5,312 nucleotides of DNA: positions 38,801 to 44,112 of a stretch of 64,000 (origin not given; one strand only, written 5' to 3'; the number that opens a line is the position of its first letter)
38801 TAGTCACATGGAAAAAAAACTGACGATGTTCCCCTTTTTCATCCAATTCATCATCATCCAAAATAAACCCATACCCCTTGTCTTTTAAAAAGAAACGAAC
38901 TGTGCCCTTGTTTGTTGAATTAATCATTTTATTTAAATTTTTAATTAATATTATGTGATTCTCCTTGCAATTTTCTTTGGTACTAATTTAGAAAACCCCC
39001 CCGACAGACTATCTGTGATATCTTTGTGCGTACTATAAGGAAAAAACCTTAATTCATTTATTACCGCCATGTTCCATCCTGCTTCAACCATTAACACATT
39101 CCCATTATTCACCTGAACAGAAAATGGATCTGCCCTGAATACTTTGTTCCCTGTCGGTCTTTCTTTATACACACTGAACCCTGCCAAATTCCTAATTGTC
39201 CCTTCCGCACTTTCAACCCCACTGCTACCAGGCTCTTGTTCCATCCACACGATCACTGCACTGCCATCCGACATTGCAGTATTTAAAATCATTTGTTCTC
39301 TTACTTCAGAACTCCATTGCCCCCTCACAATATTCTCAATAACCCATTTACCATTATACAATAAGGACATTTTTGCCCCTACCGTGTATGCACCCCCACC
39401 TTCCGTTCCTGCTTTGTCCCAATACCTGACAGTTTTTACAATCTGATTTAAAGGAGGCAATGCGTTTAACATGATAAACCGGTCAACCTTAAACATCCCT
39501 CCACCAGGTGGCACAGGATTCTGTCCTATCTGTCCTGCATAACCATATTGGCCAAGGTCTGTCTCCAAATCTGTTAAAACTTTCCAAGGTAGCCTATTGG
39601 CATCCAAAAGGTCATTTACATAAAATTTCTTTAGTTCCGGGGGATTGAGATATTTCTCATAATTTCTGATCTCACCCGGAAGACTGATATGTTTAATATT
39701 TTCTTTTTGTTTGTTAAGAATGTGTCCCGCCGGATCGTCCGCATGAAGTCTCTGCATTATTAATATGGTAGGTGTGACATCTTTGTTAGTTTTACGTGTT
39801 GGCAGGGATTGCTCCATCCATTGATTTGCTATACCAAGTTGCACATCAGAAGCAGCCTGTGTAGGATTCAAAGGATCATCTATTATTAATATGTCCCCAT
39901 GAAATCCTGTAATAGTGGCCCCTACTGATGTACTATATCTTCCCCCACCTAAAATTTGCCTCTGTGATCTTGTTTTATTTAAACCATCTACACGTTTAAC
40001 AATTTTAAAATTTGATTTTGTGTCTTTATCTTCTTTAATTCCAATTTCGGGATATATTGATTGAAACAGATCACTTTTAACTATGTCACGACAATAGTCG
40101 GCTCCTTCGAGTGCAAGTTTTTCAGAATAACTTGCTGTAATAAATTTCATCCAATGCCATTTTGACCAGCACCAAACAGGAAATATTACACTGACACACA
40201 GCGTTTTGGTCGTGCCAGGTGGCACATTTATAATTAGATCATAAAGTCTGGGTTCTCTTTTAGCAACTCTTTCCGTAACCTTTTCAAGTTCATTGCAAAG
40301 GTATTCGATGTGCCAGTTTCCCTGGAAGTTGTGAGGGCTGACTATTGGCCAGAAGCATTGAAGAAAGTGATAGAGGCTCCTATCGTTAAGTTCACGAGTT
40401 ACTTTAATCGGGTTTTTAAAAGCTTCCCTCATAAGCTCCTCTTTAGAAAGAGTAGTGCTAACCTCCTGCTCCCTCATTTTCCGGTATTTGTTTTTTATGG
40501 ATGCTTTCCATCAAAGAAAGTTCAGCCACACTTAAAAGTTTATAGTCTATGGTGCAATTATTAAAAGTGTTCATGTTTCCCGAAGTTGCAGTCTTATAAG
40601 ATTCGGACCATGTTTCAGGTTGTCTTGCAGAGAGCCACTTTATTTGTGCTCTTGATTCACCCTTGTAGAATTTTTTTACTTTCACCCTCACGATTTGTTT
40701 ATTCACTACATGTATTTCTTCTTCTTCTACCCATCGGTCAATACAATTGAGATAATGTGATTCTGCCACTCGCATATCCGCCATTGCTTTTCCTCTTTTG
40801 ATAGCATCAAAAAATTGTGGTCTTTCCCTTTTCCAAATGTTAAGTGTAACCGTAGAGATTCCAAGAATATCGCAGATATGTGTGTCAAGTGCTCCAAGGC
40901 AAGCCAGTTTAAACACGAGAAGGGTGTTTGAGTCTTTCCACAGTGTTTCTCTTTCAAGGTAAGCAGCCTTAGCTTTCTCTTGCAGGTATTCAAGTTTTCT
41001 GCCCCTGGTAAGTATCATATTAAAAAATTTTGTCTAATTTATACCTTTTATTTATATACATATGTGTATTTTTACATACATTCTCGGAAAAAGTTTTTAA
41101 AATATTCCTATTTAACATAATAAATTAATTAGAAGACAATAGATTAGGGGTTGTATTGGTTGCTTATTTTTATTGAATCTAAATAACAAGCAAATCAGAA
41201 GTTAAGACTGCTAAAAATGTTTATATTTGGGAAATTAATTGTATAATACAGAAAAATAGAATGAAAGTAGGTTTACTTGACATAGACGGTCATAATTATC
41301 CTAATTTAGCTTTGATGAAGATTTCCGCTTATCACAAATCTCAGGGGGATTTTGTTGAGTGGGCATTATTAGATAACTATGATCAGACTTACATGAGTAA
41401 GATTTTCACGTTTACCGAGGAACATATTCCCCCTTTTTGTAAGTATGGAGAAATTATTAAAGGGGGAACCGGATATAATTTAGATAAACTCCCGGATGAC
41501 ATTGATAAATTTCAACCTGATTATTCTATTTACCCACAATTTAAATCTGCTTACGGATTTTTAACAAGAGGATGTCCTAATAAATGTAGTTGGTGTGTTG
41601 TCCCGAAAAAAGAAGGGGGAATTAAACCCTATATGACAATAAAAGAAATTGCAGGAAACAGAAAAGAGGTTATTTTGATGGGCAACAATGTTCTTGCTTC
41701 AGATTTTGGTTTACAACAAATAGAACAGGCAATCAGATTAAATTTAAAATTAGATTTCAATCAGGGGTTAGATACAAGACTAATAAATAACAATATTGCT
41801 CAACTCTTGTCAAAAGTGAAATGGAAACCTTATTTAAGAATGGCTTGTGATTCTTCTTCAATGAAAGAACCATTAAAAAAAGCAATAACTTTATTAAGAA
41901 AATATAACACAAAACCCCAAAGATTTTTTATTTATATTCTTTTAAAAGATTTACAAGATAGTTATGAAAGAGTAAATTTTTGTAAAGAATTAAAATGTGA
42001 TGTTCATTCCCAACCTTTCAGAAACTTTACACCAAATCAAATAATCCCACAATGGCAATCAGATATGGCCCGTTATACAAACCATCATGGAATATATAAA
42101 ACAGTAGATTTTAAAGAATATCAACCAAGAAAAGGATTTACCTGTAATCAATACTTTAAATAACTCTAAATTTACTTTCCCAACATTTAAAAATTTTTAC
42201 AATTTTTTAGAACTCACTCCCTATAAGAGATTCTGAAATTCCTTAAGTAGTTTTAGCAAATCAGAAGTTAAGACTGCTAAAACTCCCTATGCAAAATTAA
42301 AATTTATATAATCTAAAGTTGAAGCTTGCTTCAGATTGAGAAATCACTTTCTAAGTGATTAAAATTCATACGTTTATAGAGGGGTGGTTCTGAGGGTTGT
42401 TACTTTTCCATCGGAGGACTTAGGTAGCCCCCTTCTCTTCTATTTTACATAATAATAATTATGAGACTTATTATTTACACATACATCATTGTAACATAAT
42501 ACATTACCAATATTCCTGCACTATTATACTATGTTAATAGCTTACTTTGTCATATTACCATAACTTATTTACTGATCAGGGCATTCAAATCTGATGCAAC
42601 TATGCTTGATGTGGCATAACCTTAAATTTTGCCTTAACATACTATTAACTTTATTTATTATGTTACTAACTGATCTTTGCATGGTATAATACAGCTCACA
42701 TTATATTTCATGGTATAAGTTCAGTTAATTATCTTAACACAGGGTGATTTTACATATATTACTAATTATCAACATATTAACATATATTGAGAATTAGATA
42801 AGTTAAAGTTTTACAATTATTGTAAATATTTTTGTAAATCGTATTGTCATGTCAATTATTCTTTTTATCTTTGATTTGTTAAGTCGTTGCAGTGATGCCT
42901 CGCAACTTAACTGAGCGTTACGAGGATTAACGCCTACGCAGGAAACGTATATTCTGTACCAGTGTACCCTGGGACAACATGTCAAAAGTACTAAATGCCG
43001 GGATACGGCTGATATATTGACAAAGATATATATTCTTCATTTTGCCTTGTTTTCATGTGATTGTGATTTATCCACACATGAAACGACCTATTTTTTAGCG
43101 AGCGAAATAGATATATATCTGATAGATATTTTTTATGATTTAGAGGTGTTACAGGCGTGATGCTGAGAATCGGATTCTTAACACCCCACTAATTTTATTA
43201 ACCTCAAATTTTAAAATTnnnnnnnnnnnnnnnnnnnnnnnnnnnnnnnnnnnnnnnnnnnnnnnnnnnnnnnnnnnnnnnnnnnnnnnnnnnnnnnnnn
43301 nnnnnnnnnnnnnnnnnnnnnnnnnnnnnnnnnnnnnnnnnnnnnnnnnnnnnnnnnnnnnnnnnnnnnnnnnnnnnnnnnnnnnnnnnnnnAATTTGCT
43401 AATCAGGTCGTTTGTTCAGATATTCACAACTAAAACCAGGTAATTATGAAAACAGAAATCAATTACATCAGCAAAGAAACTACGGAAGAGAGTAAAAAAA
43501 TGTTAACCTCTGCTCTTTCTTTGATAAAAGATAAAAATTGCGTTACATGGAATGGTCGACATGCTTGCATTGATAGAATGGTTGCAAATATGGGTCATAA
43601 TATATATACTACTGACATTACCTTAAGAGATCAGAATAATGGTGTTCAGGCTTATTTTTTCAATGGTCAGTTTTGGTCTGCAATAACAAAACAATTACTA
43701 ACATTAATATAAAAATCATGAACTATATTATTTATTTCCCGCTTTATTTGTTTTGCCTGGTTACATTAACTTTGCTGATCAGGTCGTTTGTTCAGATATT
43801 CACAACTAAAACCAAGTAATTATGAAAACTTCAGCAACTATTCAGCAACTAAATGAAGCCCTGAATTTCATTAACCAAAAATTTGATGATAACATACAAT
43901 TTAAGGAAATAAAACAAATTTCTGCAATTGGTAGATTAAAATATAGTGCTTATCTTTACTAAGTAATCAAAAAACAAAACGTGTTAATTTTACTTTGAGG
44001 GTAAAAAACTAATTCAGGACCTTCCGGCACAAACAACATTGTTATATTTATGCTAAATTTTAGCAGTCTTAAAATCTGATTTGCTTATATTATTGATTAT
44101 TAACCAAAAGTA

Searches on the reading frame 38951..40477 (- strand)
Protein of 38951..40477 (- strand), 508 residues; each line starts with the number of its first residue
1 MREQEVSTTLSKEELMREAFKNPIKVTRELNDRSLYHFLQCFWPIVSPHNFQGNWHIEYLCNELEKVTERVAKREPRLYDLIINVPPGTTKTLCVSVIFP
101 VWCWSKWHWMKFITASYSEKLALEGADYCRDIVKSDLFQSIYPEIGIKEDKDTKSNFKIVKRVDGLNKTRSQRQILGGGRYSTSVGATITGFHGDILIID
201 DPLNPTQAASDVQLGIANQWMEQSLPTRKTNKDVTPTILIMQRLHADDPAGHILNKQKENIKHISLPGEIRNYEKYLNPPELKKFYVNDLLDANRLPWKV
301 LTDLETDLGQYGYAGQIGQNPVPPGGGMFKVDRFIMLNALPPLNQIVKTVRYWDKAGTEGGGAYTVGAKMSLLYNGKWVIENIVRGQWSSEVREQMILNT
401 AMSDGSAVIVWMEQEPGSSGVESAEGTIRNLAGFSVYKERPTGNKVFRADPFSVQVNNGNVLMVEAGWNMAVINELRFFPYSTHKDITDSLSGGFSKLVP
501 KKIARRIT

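Call 48: find_related_loci(query=window:38951-40477:-, collection=viral_contigs, flank=10000)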
Query window:38951-40477:- (508 aa) in viral_contigs; peptide patterns used: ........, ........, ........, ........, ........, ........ (x = any residue, [..] = any of these).
8 stretches matched a pattern, but none encodes a relative of the query by tblastn (E <= 1e-3).

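Call 50: find_related_loci(query=A2, collection=viral_contigs, flank=10000)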
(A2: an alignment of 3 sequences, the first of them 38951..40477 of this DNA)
Query A2 (508 aa) in viral_contigs; peptide patterns used: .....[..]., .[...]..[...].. (x = any residue, [..] = any of these).
186 stretches matched a pattern; 24 encode a relative of the query (tblastn E <= 1e-3); 24 distinct loci.
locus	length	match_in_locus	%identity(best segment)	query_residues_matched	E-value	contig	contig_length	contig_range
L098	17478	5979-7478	66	7-507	0e+0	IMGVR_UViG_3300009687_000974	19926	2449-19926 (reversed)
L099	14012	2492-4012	64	1-508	0e+0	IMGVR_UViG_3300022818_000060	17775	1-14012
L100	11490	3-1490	65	12-508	0e+0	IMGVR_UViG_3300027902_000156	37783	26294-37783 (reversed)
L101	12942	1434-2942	64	6-507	0e+0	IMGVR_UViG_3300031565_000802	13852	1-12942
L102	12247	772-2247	64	15-507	0e+0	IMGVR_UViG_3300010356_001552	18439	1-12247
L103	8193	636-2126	64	11-508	0e+0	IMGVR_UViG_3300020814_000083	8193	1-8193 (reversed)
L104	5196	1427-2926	65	8-505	0e+0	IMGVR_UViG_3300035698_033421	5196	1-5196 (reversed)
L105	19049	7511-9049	62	1-507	0e+0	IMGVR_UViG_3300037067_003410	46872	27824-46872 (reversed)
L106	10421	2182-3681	65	8-505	0e+0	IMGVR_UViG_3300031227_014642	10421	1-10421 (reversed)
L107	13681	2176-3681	63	6-508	0e+0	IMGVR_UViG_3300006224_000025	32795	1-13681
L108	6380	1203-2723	64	3-507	0e+0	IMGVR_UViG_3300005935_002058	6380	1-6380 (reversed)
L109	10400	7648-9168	64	3-507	0e+0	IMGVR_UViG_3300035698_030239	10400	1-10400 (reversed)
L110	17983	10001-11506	63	6-508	0e+0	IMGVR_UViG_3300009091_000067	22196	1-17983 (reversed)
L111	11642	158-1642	63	14-508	0e+0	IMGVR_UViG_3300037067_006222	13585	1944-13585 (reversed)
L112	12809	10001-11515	63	3-508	0e+0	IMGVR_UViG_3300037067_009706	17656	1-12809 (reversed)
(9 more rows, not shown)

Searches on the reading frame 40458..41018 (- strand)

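Call 10: search_protein_families(library=pfam, proteins=[window:40458-41018:-], max_evalue=0.01)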
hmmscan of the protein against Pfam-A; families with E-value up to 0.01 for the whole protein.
window:40458-41018:- (186 aa): 0 families

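Call 11: search_protein_families(library=phrogs, proteins=[window:40458-41018:-], max_evalue=0.001)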
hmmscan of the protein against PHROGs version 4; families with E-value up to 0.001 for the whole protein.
window:40458-41018:- (186 aa): 1 family
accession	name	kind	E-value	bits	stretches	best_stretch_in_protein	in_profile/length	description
phrog_309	-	head and packaging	2.2e-26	94.6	1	22-153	133-266/319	terminase small subunit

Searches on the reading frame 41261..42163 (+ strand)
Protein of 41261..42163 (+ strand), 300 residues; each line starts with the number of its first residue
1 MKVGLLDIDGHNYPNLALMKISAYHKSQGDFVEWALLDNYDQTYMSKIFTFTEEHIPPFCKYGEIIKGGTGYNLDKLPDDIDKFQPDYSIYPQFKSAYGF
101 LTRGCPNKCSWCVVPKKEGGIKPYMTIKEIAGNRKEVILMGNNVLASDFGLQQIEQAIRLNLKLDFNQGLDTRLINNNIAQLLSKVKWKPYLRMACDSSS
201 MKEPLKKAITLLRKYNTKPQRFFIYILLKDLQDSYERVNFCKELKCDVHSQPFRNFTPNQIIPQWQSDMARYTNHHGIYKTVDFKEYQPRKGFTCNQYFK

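Call 10: search_protein_families(library=pfam, proteins=[window:41261-42163:+], max_evalue=0.01)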
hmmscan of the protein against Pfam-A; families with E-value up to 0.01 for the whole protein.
window:41261-42163:+ (300 aa): 1 family
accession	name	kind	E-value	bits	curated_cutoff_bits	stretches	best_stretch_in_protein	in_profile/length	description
PF04055.27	Radical_SAM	-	0.002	18.8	29.5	0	101-131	3-34/166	Radical SAM superfamily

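Call 11: search_protein_families(library=phrogs, proteins=[window:41261-42163:+], max_evalue=0.001)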
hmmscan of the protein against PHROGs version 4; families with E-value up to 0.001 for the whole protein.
window:41261-42163:+ (300 aa): 1 family
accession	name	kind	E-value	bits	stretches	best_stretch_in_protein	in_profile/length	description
phrog_9298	-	other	1.2e-100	337.8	1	1-300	1-304/305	radical SAM domain protein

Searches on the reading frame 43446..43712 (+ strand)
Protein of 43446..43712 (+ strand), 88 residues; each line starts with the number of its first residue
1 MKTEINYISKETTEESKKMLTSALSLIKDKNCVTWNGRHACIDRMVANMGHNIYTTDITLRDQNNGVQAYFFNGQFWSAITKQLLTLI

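Call 29: search_protein_families(library=phrogs, proteins=[window:43446-43712:+], max_evalue=0.001)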
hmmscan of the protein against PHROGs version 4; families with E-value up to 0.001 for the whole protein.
window:43446-43712:+ (88 aa): 0 families

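Call 55: search_protein_families(library=pfam, proteins=[window:43446-43712:+], max_evalue=0.5)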
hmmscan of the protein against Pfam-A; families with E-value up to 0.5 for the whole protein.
window:43446-43712:+ (88 aa): 1 family
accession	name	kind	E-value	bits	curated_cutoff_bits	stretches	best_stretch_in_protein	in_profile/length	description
PF01400.30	Astacin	-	0.058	13.5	22.5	1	3-40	5-43/189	Astacin (Peptidase family M12A)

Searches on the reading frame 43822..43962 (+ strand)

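Call 55: search_protein_families(library=pfam, proteins=[window:43822-43962:+], max_evalue=0.5)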
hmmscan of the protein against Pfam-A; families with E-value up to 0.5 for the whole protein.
window:43822-43962:+ (46 aa): 1 family
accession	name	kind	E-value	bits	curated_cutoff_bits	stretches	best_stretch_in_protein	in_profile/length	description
PF00211.25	Guanylate_cyc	-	0.13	12.3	21.9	1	6-38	27-59/183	Adenylate and Guanylate cyclase catalytic domain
